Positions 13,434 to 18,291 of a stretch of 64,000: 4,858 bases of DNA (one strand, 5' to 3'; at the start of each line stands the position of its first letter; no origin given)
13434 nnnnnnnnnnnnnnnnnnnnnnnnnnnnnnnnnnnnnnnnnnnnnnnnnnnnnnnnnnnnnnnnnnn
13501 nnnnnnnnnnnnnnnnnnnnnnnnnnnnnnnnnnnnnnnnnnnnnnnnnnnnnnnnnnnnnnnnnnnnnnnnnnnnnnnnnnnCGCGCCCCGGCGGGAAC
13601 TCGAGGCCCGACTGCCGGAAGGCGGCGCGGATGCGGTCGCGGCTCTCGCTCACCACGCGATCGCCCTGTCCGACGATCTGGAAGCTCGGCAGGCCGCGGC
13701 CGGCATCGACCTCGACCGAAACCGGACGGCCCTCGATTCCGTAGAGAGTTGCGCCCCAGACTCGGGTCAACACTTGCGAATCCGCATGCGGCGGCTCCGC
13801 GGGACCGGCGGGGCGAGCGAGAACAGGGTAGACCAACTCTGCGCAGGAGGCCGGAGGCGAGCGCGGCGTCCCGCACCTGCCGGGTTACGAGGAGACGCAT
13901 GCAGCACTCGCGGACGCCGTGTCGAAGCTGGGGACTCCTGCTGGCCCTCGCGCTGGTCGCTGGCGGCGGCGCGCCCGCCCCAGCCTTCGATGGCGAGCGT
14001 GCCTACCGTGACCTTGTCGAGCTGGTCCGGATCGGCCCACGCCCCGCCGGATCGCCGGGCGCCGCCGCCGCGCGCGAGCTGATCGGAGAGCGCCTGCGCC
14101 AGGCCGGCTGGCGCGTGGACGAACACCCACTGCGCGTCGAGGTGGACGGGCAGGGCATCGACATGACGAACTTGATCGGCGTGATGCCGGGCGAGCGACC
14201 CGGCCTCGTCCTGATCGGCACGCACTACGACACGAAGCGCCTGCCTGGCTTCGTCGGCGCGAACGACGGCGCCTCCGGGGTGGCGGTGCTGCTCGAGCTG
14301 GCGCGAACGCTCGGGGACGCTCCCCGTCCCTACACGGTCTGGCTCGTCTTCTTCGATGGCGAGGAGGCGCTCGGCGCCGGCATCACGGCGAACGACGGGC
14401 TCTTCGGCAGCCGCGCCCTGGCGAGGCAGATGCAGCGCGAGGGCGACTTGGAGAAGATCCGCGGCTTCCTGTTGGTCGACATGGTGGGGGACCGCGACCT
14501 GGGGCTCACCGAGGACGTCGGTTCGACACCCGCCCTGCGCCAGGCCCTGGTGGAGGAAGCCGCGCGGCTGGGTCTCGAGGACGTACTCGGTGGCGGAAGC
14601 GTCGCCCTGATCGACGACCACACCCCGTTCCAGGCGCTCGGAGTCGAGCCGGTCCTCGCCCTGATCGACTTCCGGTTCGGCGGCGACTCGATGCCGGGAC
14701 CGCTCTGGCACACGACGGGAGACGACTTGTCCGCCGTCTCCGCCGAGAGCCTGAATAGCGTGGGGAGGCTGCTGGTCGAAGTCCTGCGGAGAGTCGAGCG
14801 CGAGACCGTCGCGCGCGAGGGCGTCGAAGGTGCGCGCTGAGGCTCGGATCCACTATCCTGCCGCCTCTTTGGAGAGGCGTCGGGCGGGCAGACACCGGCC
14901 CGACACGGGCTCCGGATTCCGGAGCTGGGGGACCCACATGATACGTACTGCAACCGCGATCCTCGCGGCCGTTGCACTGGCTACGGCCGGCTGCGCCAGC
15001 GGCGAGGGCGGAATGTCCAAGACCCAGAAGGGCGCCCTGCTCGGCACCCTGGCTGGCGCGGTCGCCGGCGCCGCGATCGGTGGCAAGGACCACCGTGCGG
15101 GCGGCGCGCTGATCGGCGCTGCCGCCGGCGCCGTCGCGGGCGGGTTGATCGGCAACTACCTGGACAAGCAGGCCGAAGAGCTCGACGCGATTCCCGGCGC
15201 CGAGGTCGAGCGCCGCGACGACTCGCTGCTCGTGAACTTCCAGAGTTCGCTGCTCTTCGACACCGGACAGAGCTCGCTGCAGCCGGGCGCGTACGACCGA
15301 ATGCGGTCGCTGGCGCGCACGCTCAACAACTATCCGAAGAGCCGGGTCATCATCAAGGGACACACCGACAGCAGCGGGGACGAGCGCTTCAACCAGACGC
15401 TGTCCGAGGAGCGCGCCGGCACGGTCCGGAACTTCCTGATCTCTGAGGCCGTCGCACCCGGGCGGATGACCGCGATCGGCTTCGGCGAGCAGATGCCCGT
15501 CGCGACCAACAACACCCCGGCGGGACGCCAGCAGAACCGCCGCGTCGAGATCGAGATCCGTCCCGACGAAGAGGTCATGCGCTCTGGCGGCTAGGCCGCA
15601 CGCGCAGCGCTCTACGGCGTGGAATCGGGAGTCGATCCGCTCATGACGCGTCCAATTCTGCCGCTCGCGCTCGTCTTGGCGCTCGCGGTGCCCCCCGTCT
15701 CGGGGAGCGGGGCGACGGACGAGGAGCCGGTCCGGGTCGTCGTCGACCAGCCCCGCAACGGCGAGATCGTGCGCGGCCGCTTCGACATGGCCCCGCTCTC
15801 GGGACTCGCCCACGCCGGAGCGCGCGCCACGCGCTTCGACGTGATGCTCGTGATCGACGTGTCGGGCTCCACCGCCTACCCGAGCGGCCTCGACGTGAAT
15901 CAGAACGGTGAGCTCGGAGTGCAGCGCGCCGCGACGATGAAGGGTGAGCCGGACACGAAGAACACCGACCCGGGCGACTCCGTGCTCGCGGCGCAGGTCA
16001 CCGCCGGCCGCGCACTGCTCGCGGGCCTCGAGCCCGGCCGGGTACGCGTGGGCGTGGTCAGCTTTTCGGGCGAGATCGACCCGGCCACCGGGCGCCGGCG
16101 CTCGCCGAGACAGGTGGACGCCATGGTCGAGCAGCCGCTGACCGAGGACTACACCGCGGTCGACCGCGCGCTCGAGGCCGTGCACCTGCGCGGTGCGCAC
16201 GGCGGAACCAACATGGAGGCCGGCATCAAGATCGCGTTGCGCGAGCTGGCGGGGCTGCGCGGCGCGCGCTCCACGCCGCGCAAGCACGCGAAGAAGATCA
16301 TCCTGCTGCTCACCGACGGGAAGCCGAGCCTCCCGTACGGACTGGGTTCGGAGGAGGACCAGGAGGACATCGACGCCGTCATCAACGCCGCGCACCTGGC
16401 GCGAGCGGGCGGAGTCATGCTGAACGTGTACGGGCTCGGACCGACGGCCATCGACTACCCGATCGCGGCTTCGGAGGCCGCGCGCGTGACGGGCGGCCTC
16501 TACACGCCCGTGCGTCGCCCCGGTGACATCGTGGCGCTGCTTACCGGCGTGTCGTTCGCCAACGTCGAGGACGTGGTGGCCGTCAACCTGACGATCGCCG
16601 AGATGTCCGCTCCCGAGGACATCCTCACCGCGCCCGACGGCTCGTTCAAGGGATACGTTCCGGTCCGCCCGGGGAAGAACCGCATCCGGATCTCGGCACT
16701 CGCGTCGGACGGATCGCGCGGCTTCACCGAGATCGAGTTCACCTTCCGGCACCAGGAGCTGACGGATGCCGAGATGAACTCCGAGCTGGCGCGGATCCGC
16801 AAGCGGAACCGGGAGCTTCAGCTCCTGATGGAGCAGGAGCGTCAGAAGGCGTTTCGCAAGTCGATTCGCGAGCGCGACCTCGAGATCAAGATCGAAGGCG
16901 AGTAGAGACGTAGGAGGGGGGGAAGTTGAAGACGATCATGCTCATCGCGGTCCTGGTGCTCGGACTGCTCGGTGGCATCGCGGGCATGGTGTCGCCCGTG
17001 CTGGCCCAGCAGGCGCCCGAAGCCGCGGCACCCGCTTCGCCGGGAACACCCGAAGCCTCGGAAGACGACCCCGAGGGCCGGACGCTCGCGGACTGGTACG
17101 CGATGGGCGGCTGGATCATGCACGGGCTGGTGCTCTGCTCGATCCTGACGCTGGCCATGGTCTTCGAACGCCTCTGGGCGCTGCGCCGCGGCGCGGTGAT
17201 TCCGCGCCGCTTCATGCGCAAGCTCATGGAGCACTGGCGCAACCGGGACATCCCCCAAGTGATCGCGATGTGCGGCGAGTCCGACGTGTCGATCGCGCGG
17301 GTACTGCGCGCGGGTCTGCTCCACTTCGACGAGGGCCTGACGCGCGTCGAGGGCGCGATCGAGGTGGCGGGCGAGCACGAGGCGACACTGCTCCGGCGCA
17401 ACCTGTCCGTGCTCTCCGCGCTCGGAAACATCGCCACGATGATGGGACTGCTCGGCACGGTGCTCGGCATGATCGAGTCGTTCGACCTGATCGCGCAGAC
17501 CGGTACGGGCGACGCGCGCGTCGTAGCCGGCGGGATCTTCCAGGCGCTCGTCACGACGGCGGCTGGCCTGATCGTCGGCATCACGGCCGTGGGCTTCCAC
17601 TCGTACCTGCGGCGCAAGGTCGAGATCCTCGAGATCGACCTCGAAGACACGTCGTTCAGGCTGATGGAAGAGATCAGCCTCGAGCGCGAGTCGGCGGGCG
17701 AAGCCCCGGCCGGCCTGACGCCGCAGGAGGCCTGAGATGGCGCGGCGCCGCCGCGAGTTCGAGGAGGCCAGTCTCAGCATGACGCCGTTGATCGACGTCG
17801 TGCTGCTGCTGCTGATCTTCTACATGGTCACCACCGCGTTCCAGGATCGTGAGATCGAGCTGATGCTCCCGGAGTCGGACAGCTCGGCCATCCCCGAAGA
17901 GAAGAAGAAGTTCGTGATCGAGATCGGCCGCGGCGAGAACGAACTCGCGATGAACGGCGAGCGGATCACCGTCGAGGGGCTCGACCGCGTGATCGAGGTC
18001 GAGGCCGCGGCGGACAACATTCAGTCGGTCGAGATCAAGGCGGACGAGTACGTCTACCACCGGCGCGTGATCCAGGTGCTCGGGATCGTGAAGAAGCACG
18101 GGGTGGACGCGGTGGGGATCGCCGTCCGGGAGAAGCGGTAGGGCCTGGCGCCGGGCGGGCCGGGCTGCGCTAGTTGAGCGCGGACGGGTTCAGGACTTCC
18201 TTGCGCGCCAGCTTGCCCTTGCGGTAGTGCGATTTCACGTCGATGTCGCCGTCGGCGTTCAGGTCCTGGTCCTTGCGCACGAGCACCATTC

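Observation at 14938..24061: Ton/Tol-like proton-motive motor genes clustered with giant Ca-loop repeat proteins instead of a TonB-dependent receptor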

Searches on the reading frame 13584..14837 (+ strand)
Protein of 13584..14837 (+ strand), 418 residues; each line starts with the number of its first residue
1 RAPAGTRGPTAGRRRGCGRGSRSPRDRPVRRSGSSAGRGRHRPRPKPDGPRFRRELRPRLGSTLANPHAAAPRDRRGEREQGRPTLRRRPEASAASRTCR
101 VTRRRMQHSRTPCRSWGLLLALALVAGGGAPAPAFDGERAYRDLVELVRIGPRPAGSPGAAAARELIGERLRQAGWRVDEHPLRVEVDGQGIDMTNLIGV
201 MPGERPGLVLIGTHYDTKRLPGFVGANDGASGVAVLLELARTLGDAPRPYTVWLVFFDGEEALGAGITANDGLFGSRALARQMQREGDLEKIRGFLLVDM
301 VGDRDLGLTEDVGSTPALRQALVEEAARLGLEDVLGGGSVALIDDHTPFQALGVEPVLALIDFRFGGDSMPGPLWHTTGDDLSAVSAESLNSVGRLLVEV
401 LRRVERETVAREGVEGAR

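Call 7: search_protein_families(library=pfam, proteins=[window:13584-14837:+], max_evalue=0.001)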
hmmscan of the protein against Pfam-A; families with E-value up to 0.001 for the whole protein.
window:13584-14837:+ (418 aa): 1 family
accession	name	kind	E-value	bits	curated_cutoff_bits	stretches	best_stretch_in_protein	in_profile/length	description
PF04389.22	Peptidase_M28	-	2.8e-29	102.7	21.3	1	196-400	1-192/193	Peptidase family M28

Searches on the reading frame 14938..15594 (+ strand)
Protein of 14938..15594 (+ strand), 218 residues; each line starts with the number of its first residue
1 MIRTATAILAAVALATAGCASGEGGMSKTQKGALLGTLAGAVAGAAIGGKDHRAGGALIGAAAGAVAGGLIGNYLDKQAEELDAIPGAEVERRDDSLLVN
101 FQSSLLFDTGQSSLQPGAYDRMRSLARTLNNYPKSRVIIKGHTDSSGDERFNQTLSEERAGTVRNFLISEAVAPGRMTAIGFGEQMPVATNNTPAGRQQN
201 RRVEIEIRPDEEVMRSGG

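Call 4: search_protein_families(library=pfam, proteins=[window:14938-15594:+], max_evalue=0.01)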
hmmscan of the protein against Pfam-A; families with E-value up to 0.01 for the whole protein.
window:14938-15594:+ (218 aa): 6 families
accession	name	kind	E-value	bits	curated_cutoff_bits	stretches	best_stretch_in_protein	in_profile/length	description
PF00691.25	OmpA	-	6e-22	78.3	27.2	1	106-201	1-98/98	OmpA family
PF13441.11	Gly-zipper_YMGG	-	4.8e-11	42.6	28.9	1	28-74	2-45/45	YMGG-like Gly-zipper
PF13488.11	Gly-zipper_Omp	-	5.3e-09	36.3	25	1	36-78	2-45/46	Glycine zipper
PF05433.20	Rick_17kDa_Anti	-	1.1e-07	32.1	24.2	1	32-72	2-43/43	Glycine zipper 2TM domain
PF13436.11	Gly-zipper_OmpA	-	5e-05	23.4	27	1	31-71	2-43/44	Glycine-zipper domain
PF05359.17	DUF748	-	0.0017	16.9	50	0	104-151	880-927/1037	Domain of Unknown Function (DUF748)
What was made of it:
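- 14938..15594 (+): YiaD-type outer-membrane lipoprotein: lipobox ...TAGC, glycine zipper, C-terminal OmpA peptidoglycan-binding domain. Pfam OmpA 78 bits plus Gly-zipper_YMGG (call 4).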

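Call 5: search_protein_families(library=ncbifam, proteins=[window:14938-15594:+], max_evalue=0.01)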
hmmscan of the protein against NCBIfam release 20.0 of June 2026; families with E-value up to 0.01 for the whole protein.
window:14938-15594:+ (218 aa): 45 families (the best 25 are shown)
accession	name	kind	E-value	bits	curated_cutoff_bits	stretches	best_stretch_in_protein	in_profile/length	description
NF053611.1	YiaD_Gzip_OmpA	equivalog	5.7e-70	235.2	175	1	8-207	2-206/206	YiaD family glycine zipper/OmpA-like lipoprotein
NF007804.1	PRK10510.1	equivalog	7.1e-42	143.2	307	1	7-209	9-218/219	OmpA family lipoprotein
NF053613.1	OMP_toxin_LptF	equivalog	8.7e-32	110.8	400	1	94-212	133-250/256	lipotoxin F family OmpA-related lipoprotein LptF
NF053612.1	anchor_PA1041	equivalog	3e-31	109.2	250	1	92-207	120-235/236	PA1041 family peptidoglycan-binding anchor lipoprotein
NF053585.1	OMP_LP_YfiB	equivalog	3.8e-28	98.4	128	1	93-207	46-160/163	outer membrane lipoprotein YfiB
TIGR03350.1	type_VI_ompA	equivalog_domain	8.8e-25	87.2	139.8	1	89-207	16-137/137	type VI secretion system protein TssL, long form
NF006541.1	PRK09038.1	equivalog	1.7e-24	86.9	283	1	88-209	126-250/253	flagellar motor protein MotD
NF045787.1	OmpABordt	equivalog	2.5e-24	86.1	200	1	98-207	80-189/194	outer membrane protein OmpA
TIGR03789.1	pdsO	hypoth_equivalog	1.1e-21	77.6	152.2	1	95-206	133-242/243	sortase-associated OmpA-like protein PdsO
NF038224.1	OmpA_like_CmpA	equivalog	6.1e-21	75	300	1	28-207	36-214/233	C-OmpA-like family protein CmpA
TIGR02802.1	Pal_lipo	equivalog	2.1e-20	72.7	125.35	1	105-206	2-103/104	peptidoglycan-associated lipoprotein Pal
NF005999.0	PRK08126.1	subfamily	1.2e-19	70.5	571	1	90-207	310-430/432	hypothetical protein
NF033763.1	exchanger_TraB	exception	4.9e-19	67.7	700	1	92-212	382-502/522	outer membrane exchange protein TraB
NF045788.1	Omp38Acinit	equivalog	7.9e-18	64.6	500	1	101-207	239-346/354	outer membrane protein Omp38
NF005444.0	PRK07033.1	equivalog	8.8e-18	64.5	520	1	92-207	303-421/438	DotU family type VI secretion system protein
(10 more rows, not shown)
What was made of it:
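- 14938..15594 (+): NCBIfam NF053611 YiaD_Gzip_OmpA 235 bits, above the cutoff of 175; Pal TIGR02802 72.7 bits, below 125 (call 5).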

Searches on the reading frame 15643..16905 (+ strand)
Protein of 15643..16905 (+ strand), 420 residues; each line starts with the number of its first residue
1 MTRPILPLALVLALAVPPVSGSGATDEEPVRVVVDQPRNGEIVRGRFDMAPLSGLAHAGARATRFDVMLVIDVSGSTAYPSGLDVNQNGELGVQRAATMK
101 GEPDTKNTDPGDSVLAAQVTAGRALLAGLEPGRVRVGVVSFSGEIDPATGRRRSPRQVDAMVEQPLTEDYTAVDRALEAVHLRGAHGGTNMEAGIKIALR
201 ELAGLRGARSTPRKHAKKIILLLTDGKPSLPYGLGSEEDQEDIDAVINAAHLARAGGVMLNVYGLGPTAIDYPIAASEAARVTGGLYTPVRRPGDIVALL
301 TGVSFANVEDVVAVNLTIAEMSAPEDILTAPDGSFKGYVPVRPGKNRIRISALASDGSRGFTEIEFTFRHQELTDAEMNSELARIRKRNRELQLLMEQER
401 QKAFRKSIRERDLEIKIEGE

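Call 4: search_protein_families(library=pfam, proteins=[window:15643-16905:+], max_evalue=0.01)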
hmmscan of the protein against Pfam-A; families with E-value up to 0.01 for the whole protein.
window:15643-16905:+ (420 aa): 2 families
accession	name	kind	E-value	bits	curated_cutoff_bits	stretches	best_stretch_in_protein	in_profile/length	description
PF13519.12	VWA_2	-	6.8e-11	43.2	27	1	68-227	2-107/107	von Willebrand factor type A domain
PF00092.34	VWA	-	7.8e-09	36.4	23.8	1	130-266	34-140/174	von Willebrand factor type A domain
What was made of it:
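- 15643..16905 (+): Secreted (periplasmic) vWA protein. MIDAS DVSGS at 15856-15870, a C-terminal domain and a C-terminal tail I read as coiled coil. An alternative GTG start lies at 15619. VWA_2 and VWA hits (call 4).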

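Call 5: search_protein_families(library=ncbifam, proteins=[window:15643-16905:+], max_evalue=0.01)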
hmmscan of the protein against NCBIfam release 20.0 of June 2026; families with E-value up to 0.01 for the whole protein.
window:15643-16905:+ (420 aa): 0 families

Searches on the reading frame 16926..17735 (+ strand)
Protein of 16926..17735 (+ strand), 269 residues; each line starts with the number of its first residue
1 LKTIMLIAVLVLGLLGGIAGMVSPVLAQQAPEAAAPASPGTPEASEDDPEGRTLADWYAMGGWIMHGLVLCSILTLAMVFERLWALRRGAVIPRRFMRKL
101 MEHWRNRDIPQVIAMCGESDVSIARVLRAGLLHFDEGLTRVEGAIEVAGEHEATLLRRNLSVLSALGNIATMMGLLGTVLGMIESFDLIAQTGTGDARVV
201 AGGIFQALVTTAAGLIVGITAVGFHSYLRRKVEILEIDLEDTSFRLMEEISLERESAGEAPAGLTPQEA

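Call 4: search_protein_families(library=pfam, proteins=[window:16926-17735:+], max_evalue=0.01)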
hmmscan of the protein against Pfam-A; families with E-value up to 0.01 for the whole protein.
window:16926-17735:+ (269 aa): 1 family
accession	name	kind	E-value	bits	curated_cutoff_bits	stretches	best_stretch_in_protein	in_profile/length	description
PF01618.21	MotA_ExbB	-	7.1e-28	97.4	22.9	1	122-239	5-125/127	MotA/TolQ/ExbB proton channel family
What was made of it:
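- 16926..17735 (+): ExbB/TolQ-family proton-channel subunit with an N-terminal signal-like extension. PF01618 97 bits (call 4).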

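Call 5: search_protein_families(library=ncbifam, proteins=[window:16926-17735:+], max_evalue=0.01)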
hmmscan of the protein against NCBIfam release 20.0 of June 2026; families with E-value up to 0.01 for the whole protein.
window:16926-17735:+ (269 aa): 5 families
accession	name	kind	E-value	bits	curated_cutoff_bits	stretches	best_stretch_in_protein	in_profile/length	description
TIGR02796.1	tolQ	equivalog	7.5e-24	84.7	221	1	64-244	16-208/216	protein TolQ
TIGR02797.1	exbB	equivalog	2.5e-15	56.9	206.2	1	65-247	17-206/211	tonB-system energizer ExbB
NF007722.0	PRK10414.1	equivalog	5.8e-14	52.2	402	1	64-243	26-213/244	tol-pal system-associated acyl-CoA thioesterase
TIGR02805.1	exbB2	equivalog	2.6e-11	43.8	135.35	1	156-236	51-131/138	TonB-system energizer ExbB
NF008066.0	PRK10801.1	equivalog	9.8e-11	41.6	403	1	144-241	111-208/230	Tol-Pal system protein TolQ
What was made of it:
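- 16926..17735 (+): NCBIfam tolQ 84.7 and exbB 56.9 bits, both far below the equivalog cutoffs (call 5).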

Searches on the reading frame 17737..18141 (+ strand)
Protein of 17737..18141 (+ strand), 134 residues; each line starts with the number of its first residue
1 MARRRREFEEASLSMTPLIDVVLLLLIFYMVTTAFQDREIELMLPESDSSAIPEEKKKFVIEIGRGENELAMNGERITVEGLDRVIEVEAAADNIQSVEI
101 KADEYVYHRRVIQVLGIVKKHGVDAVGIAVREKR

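Call 4: search_protein_families(library=pfam, proteins=[window:17737-18141:+], max_evalue=0.01)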
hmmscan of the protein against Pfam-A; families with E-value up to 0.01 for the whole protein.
window:17737-18141:+ (134 aa): 1 family
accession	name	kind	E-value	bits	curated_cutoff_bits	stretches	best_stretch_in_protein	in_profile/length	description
PF02472.21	ExbD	-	8.9e-25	87.7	25.4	1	9-132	4-127/128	Biopolymer transport protein ExbD/TolR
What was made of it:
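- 17737..18141 (+): ExbD/TolR-family subunit with an Asp in its transmembrane segment (PLIDVV). PF02472 88 bits (call 4).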

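Call 5: search_protein_families(library=ncbifam, proteins=[window:17737-18141:+], max_evalue=0.01)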
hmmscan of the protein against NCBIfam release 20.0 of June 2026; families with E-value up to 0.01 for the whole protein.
window:17737-18141:+ (134 aa): 6 families
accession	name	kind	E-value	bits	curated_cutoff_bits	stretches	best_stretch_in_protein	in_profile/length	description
TIGR02801.1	tolR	equivalog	2.8e-18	66.8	127.3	1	12-129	4-127/129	protein TolR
NF008429.0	PRK11267.1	equivalog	2.2e-12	47.2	216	1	9-131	14-135/141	TonB system transport protein ExbD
TIGR02803.1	ExbD_1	equivalog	2.3e-11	43.9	152.95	1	13-128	4-118/122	TonB system transport protein ExbD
NF008248.0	PRK11024.1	equivalog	6.9e-10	39.2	162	1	3-129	7-138/142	colicin uptake protein TolR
TIGR02804.1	ExbD_2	equivalog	1.7e-09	38.1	123.45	1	13-129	4-118/121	TonB system transport protein ExbD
NF002712.0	PRK02542.1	equivalog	0.0098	15.4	220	0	60-114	89-148/188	photosystem I assembly protein Ycf4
